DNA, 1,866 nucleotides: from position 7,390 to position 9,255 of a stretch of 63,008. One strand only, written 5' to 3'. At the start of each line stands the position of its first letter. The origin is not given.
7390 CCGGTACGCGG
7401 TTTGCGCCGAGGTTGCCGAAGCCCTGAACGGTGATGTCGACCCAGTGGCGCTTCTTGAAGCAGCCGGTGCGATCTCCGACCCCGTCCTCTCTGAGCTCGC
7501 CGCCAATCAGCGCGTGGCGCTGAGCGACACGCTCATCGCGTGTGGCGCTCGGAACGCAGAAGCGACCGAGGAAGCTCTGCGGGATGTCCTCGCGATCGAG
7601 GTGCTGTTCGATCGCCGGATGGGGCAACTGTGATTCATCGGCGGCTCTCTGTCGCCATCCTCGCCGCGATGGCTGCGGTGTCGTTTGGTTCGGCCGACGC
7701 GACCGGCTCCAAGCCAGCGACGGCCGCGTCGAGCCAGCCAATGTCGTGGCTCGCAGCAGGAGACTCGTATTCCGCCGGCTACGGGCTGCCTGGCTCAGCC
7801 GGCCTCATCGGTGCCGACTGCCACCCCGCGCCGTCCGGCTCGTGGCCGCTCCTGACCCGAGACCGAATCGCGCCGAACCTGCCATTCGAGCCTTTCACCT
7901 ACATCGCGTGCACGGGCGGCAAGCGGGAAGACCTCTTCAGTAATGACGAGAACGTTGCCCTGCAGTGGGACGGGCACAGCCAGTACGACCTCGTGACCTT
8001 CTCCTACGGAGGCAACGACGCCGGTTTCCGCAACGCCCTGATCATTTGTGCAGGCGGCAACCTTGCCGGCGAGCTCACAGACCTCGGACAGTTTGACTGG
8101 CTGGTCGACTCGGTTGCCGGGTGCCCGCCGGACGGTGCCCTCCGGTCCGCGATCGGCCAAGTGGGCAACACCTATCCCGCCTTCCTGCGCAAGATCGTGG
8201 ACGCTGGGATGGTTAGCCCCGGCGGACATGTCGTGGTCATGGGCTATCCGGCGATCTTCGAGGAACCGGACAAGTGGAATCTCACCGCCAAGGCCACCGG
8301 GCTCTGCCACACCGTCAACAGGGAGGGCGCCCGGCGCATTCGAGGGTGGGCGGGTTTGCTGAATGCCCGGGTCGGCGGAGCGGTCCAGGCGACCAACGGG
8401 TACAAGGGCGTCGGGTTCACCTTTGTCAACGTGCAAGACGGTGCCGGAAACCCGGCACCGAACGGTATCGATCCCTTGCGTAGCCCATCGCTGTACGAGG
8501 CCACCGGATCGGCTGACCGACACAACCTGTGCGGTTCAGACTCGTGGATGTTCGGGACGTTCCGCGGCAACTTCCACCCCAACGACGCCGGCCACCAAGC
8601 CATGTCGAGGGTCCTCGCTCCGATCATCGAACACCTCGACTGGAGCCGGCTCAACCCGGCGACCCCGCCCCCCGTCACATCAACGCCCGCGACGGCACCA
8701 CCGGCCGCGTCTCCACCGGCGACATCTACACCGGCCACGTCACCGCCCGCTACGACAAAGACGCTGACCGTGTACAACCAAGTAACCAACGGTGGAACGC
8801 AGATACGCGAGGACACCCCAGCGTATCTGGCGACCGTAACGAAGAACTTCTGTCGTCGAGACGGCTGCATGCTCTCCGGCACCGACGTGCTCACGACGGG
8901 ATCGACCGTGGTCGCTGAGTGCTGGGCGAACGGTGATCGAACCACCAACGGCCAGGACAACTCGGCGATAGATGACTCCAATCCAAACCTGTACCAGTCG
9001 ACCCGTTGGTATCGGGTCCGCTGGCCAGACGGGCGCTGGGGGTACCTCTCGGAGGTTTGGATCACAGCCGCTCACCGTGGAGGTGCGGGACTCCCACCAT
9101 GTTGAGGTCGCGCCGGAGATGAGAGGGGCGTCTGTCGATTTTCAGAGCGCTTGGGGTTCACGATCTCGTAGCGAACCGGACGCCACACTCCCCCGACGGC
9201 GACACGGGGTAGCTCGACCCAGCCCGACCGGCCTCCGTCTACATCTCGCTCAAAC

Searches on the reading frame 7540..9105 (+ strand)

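Call 8: search_protein_families(library=pfam, proteins=[window:7540-9105:+], max_evalue=0.001)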
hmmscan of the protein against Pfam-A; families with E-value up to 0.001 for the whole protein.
window:7540-9105:+ (521 aa): 2 families
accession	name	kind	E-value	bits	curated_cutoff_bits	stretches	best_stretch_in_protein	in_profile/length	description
PF13472.12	Lipase_GDSL_2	-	3.6e-09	37.8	32.9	1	73-354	2-178/178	GDSL-like Lipase/Acylhydrolase family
PF00657.28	Lipase_GDSL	-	1.4e-05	25.8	23.6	1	72-356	3-205/208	GDSL-like Lipase/Acylhydrolase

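Call 80: search_protein_families(library=ncbifam, proteins=[window:7540-9105:+], max_evalue=0.00001)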
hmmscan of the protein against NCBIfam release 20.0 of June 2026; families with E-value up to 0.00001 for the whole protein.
window:7540-9105:+ (521 aa): 0 families
